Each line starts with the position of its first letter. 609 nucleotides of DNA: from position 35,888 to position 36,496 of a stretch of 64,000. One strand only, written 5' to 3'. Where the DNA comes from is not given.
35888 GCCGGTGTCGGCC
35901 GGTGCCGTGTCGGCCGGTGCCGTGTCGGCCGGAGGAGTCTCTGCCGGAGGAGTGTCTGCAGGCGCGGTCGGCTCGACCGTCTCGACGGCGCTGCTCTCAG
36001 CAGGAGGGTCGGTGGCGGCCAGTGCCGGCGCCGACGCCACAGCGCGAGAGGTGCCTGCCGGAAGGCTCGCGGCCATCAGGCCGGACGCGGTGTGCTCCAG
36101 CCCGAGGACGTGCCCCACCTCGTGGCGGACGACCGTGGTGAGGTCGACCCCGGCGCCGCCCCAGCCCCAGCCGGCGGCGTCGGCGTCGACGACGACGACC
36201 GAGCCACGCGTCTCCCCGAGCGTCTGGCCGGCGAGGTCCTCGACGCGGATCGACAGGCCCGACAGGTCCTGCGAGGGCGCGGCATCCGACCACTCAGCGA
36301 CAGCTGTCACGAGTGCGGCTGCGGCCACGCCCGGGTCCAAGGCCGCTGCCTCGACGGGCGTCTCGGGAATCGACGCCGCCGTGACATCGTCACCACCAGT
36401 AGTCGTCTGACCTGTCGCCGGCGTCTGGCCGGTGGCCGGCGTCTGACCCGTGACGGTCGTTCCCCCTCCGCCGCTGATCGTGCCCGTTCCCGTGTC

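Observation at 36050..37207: N-terminal 'head' of the giant protein: signal peptide, Gln/Ala coiled-coil-like rod and a minimal metzincin-like module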

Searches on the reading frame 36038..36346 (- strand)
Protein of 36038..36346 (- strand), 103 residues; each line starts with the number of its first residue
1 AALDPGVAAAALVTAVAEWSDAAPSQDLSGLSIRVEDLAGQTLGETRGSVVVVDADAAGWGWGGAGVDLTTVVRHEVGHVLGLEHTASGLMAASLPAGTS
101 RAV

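Call 19: find_homologous_proteins(query=A2, max_evalue=0.001)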
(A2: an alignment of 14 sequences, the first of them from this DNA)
Query A2 (14 sequences) (103 aa, profile of the alignment): 224 proteins with E <= 0.001 among 8000 candidates; the best 120 are listed.
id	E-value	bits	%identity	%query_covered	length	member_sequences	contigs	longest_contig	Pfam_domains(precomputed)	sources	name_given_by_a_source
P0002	1.0e-35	140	53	90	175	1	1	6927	PF00413.31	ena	-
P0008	3.7e-34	135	45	79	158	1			PF00413.31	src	-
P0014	5.5e-30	121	37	86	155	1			PF00413.31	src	-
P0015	1.5e-29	120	45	99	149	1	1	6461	PF00413.31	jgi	-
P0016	3.5e-29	119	44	85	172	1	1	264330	PF00413.31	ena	-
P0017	8.1e-29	118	44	79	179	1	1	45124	PF00413.31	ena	-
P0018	8.9e-29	117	42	73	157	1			PF00413.31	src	-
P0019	3.3e-28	116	49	68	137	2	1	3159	PF00413.31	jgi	jgi:hypothetical protein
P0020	3.5e-28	116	41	88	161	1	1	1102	PF00413.31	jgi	jgi:hypothetical protein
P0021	1.1e-27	114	41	69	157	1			PF00413.31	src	-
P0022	1.5e-27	114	39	90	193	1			PF00413.31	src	-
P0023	2.2e-27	113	49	83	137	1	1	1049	PF00413.31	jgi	jgi:hypothetical protein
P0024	5.5e-27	112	45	91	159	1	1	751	PF00413.31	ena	-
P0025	6.2e-27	112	54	100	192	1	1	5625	PF00413.31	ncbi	ncbi:MAG: matrixin family metalloprotease, partial [Dermatophilaceae bacterium]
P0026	6.7e-27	111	35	82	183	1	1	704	PF12044.15,PF00413.31,PF03160.21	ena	-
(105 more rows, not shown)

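Call 26: find_related_loci(query=A2, collection=genome_contigs, flank=10000)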
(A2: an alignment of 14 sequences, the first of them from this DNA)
Query A2 (103 aa) in genome_contigs; peptide patterns used: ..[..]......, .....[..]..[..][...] (x = any residue, [..] = any of these).
600 stretches matched a pattern (row limit reached: there are more); 40 encode a relative of the query (tblastn E <= 1e-3); 40 distinct loci.
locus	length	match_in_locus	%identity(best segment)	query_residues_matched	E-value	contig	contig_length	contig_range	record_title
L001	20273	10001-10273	55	9-103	2e-24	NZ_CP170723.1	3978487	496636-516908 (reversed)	Oryzobacter telluris strain 24SJ04S-52 chromosome, complete genome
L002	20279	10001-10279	48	3-99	4e-20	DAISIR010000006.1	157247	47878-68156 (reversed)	MAG TPA_asm: Brooklawnia sp. isolate CTOTU7611 NODE_204_length_157247_cov_135.410453, whole genome shotgun sequence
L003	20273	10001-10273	49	9-103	3e-19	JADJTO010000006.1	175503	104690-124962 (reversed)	MAG: Micropruina sp. isolate Hirt_18-Q3-R61-65_BAT3C.320 tig00013686-10-1767740, whole genome shotgun sequence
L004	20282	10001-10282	51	2-100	4e-19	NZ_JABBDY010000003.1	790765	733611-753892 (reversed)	Microbacterium sp. MF43 MF43_ctg0003, whole genome shotgun sequence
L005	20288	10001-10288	41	19-98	2e-15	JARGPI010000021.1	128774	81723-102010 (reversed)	MAG: Verrucomicrobiales bacterium isolate bin_ma_oilr2.032 NODE_135_length_128774_cov_39.139715, whole genome shotgun se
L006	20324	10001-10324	36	9-96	1e-14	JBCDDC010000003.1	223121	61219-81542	MAG: Pseudomonadota bacterium isolate P01_G01_bin.31 k141_2897661_length_223121_cov_38.9798, whole genome shotgun sequen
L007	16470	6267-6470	43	28-87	2e-12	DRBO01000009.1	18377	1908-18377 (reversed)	MAG TPA_asm: Chloroflexota bacterium isolate HyVt-23 Ga0136651_10000703, whole genome shotgun sequence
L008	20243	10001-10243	45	18-103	6e-12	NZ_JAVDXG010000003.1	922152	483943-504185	Microbacterium trichothecenolyticum strain BE39 Ga0454489_03, whole genome shotgun sequence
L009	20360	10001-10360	35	2-89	7e-12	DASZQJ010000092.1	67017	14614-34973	MAG TPA_asm: Burkholderiales bacterium isolate SMAG_U5994 k141_257161, whole genome shotgun sequence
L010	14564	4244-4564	36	27-103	9e-12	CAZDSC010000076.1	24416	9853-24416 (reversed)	MAG TPA_asm: uncultured Pirellulaceae bacterium isolate SRP135972_co1_222 genome assembly, contig: NODE_1925_length_2441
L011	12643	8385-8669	42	27-99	1e-10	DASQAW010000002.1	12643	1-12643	MAG TPA_asm: Burkholderiales bacterium isolate SMAG_U11655 k141_1077039, whole genome shotgun sequence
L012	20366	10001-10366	32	3-103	9e-9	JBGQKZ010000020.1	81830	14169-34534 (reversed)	MAG: Gemmataceae bacterium isolate OBJ2_061818_050_5 k141_2645169_length_81830_cov_26.0844, whole genome shotgun sequenc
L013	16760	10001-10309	32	24-101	9e-9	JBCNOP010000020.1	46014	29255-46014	MAG: Pseudoduganella sp. isolate SMAGNO130 Contig20, whole genome shotgun sequence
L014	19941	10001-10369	29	15-101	1e-7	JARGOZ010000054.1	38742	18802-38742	MAG: Verrucomicrobiales bacterium isolate bin_ji_oxhcr1.018 NODE_619_length_38742_cov_5.870577, whole genome shotgun seq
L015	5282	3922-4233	31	32-101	1e-7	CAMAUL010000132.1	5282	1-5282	MAG: Candidatus Methylobacter oryzae isolate LH-02apr19-193 genome assembly, contig: LH-02apr19-C40715, whole genome sho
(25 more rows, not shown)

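Call 28: search_protein_representatives(alignment_id=A2)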
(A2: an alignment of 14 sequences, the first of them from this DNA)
Query: 14 sequences, 105 profile positions. Proteins with E-value up to 0.001 (for the whole library): 8975; up to 1e-10: 4833; up to 1e-30: 10. The best 150 are listed.
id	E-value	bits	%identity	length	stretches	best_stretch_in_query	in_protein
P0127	9.5e-57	205.7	-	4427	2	2-104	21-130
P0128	1.3e-53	195.6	-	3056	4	2-102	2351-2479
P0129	2.3e-52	191.6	-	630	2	8-103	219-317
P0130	2.2e-47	175.6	-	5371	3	7-102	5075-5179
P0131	7.4e-43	161.1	-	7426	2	2-103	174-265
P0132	4.1e-38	145.8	-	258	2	26-103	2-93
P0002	3.3e-36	139.7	-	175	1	2-104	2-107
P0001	4.3e-36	139.3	-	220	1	2-104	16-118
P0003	1.0e-33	131.7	-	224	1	3-104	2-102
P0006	3.8e-33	129.8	-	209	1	2-103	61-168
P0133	1.2e-30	121.8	-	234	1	2-103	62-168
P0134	1.8e-30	121.2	-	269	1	2-103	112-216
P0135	1.9e-30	121.1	-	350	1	2-103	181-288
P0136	5.3e-30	119.7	-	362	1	2-104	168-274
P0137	5.3e-30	119.7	-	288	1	4-104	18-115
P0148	3.8e-29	117.0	-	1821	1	2-102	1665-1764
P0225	2.6e-26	107.9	-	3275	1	2-103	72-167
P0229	3.4e-26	107.5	-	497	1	2-104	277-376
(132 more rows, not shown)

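Call 32: search_solved_structures(query=A2, max_evalue=0.01, show_alignments=3)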
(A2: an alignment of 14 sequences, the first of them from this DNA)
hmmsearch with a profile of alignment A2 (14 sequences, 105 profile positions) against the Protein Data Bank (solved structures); distinct sequences matched with E-value up to 0.01: 71 (the best 60 are shown).
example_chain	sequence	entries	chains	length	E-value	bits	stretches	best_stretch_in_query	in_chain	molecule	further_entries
8b2q_A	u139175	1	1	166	2.6e-06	30.7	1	59-90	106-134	Karilysin long form Kly38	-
2xs3_A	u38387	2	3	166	2.8e-06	30.6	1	59-90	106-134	KARILYSIN PROTEASE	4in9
2xs4_A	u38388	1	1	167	2.8e-06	30.6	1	59-90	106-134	KARILYSIN PROTEASE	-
1hv5_A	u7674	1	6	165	5.3e-06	29.7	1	59-93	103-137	STROMELYSIN 3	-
1rm8_A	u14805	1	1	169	1.9e-05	27.9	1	59-94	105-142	Matrix metalloproteinase-16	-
5h0u_A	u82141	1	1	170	5.4e-05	26.4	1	59-94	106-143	Matrix metalloproteinase-14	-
1bqq_M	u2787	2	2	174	5.6e-05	26.4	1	59-94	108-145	MEMBRANE-TYPE MATRIX METALLOPROTEINASE | PROTEIN (MEMBRANE-TYPE MATRIX METALLOPROTEINASE (CDMT1-MMP))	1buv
4r3v_A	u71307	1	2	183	5.8e-05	26.4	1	59-90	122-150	Karilysin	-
3ma2_D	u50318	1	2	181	6e-05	26.3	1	59-94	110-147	Matrix metalloproteinase-14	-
2jsd_A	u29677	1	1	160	7.9e-05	25.9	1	59-93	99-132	Matrix metalloproteinase-20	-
8weo_B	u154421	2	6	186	0.00052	23.3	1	67-96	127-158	Fragilysin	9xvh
1hov_A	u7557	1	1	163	0.00071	22.9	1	65-94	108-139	MATRIX METALLOPROTEINASE-2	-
1qib_A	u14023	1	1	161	0.00078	22.7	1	65-94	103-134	72 kDa type IV collagenase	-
1cxv_A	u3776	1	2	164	0.00081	22.7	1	64-91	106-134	PROTEIN (COLLAGENASE-3)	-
1gkc_A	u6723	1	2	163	0.0014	21.9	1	59-90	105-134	92 KDA TYPE IV COLLAGENASE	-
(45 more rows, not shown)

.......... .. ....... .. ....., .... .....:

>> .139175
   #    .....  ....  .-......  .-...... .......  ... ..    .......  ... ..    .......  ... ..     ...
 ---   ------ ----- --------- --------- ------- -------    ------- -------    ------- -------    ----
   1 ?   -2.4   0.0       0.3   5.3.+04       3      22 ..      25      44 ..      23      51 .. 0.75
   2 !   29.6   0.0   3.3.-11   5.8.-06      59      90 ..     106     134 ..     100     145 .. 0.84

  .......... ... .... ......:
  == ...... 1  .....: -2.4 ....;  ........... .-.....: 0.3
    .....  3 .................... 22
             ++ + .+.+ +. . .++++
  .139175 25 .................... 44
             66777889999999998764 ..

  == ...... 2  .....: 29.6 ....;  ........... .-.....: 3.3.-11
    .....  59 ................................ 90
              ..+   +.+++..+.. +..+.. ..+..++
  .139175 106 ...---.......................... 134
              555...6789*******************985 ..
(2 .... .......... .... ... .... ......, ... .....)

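Call 58: find_encoding_contigs(protein=P0229, flank=10000, max_places=2)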
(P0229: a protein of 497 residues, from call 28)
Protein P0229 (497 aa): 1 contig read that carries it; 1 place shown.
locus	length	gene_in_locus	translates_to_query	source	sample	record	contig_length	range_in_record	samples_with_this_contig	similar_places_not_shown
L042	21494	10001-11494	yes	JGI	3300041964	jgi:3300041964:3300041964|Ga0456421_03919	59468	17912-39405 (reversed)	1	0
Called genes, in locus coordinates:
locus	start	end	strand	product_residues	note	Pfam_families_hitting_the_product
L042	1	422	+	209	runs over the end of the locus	PF21863:HTH_67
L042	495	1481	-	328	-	PF08240:ADH_N, PF00107:ADH_zinc_N, PF13602:ADH_zinc_N_2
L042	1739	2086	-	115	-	-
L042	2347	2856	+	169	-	PF13556:HTH_30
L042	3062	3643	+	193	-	PF20789:4HBT_3C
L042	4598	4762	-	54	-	-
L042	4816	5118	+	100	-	-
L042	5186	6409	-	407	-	PF02557:VanY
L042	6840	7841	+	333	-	PF01551:Peptidase_M23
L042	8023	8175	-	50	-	-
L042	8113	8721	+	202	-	-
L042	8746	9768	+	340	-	-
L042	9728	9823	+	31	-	-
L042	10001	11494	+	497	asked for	PF00413:Peptidase_M10 (weak)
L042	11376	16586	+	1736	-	-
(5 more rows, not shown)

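Call 62: search_protein_families(library=pfam, proteins=[P0127, P0225, P0148], max_evalue=0.001)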
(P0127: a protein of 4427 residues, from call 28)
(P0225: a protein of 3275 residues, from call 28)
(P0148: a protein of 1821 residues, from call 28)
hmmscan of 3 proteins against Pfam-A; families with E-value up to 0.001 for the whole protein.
P0127 (4427 aa): 1 family
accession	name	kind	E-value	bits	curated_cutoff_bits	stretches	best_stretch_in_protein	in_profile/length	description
PF00413.30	Peptidase_M10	-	8.1e-12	45.7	24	1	331-369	96-138/159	Matrixin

P0225 (3275 aa): 1 family
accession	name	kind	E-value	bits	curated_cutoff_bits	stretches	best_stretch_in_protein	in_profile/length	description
PF00353.25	HemolysinCabind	-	7.7e-07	29.4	23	1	3051-3085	2-36/36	RTX calcium-binding nonapeptide repeat (4 copies)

P0148 (1821 aa): 3 families
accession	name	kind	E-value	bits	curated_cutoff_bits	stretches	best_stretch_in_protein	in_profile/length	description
PF00353.25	HemolysinCabind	-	8.9e-44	147.4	23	6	903-933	4-34/36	RTX calcium-binding nonapeptide repeat (4 copies)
PF03160.20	Calx-beta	-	7.2e-18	65.2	27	1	1534-1645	5-118/119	Calx-beta domain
PF00413.30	Peptidase_M10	-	1.1e-05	25.8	24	1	1724-1758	96-135/159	Matrixin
